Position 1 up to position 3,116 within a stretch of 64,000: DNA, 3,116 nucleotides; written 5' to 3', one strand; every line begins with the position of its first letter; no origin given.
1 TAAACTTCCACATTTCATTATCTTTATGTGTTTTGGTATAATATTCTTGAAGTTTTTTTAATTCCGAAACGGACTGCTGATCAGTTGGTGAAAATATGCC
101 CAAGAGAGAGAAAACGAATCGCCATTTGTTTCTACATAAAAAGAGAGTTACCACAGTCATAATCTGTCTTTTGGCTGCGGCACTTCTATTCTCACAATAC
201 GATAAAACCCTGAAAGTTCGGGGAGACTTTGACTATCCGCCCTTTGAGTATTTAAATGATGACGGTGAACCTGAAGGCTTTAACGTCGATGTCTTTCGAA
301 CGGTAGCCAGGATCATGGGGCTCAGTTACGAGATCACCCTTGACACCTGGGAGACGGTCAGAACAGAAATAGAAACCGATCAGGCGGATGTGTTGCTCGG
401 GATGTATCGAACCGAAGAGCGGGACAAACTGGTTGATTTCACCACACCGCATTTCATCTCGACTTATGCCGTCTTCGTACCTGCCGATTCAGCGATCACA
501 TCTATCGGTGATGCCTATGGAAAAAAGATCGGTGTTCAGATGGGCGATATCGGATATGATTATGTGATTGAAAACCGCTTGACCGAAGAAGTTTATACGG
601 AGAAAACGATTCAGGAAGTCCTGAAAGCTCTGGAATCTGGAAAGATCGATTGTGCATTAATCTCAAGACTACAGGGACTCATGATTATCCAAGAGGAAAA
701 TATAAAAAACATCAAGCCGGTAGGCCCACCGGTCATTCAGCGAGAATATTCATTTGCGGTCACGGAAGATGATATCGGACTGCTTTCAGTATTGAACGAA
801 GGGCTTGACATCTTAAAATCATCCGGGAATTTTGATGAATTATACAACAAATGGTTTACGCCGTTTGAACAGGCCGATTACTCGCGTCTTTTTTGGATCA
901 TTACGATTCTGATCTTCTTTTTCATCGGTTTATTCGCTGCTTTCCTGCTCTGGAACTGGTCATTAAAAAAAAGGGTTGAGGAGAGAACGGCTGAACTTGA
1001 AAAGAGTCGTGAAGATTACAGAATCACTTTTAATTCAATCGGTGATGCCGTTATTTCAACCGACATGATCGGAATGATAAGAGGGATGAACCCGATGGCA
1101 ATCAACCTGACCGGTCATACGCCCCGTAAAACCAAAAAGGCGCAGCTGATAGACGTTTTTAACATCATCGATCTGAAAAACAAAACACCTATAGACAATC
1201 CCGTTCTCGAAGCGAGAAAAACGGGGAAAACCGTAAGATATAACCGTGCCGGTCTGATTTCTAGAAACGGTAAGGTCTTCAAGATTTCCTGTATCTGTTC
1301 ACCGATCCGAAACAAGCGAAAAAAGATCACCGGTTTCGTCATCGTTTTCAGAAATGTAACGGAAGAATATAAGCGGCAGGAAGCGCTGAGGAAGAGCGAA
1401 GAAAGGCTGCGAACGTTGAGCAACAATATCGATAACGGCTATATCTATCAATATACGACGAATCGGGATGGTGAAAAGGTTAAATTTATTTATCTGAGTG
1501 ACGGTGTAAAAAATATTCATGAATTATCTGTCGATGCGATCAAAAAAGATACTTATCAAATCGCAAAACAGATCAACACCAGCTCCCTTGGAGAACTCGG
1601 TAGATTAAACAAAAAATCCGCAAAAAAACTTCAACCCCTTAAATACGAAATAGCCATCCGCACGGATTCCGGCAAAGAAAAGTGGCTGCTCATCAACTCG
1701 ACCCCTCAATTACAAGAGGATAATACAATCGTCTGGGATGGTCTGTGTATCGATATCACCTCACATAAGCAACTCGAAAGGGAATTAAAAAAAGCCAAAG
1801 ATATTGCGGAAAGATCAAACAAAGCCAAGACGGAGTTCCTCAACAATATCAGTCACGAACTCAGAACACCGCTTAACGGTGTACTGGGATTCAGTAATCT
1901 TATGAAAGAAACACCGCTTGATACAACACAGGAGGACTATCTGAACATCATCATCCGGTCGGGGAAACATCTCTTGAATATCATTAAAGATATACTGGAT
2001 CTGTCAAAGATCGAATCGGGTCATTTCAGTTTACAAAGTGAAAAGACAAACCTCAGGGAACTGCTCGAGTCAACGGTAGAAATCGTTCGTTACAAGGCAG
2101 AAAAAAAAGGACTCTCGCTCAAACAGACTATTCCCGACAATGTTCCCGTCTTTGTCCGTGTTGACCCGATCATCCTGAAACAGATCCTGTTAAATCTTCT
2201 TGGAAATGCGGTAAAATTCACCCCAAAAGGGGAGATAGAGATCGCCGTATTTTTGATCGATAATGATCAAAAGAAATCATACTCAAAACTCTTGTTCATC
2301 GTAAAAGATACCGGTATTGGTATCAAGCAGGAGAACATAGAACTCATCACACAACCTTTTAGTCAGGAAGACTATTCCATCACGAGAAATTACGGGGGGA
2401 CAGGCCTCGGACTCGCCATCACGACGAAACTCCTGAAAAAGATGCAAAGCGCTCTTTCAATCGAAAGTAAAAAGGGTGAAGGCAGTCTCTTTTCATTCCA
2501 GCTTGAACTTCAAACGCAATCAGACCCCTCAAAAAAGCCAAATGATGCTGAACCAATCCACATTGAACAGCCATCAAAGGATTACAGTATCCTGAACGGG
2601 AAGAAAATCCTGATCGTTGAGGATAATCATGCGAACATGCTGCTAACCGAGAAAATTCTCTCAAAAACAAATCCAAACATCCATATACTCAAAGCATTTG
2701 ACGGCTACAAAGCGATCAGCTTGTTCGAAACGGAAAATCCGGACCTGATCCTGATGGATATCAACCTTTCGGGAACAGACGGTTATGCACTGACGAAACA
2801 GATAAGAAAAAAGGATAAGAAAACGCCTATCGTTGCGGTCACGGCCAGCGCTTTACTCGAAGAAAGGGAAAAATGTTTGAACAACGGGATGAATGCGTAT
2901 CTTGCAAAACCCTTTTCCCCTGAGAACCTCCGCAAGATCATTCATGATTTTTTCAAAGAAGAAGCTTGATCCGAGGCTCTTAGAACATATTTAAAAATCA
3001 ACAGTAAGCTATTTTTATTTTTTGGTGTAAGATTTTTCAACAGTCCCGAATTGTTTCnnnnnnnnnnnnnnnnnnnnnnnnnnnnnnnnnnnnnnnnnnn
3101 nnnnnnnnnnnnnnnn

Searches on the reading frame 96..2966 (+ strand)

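Call 35: search_protein_families(library=pfam, proteins=[window:96-2966:+], max_evalue=0.00001)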
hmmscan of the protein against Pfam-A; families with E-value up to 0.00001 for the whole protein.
window:96-2966:+ (957 aa): 6 families
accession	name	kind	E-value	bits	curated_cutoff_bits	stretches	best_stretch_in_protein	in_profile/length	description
PF00497.25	SBP_bac_3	-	4.7e-30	104.5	26.4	1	40-255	2-131/132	Bacterial extracellular solute-binding proteins, family 3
PF00072.30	Response_reg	-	1.1e-26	93.6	30.2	1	838-949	1-110/111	Response regulator receiver domain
PF00512.31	HisKA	-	3.8e-23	81.7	26.9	1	577-642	1-66/66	His Kinase A (phospho-acceptor) domain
PF02518.31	HATPase_c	-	8.8e-23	81.3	26.4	1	690-806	2-110/111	Histidine kinase-, DNA gyrase B-, and HSP90-like ATPase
PF13426.13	PAS_9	-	3.4e-11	43.8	27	1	317-423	2-103/103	PAS domain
PF00989.32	PAS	-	1e-06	29.1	22.6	1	307-420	2-112/113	PAS fold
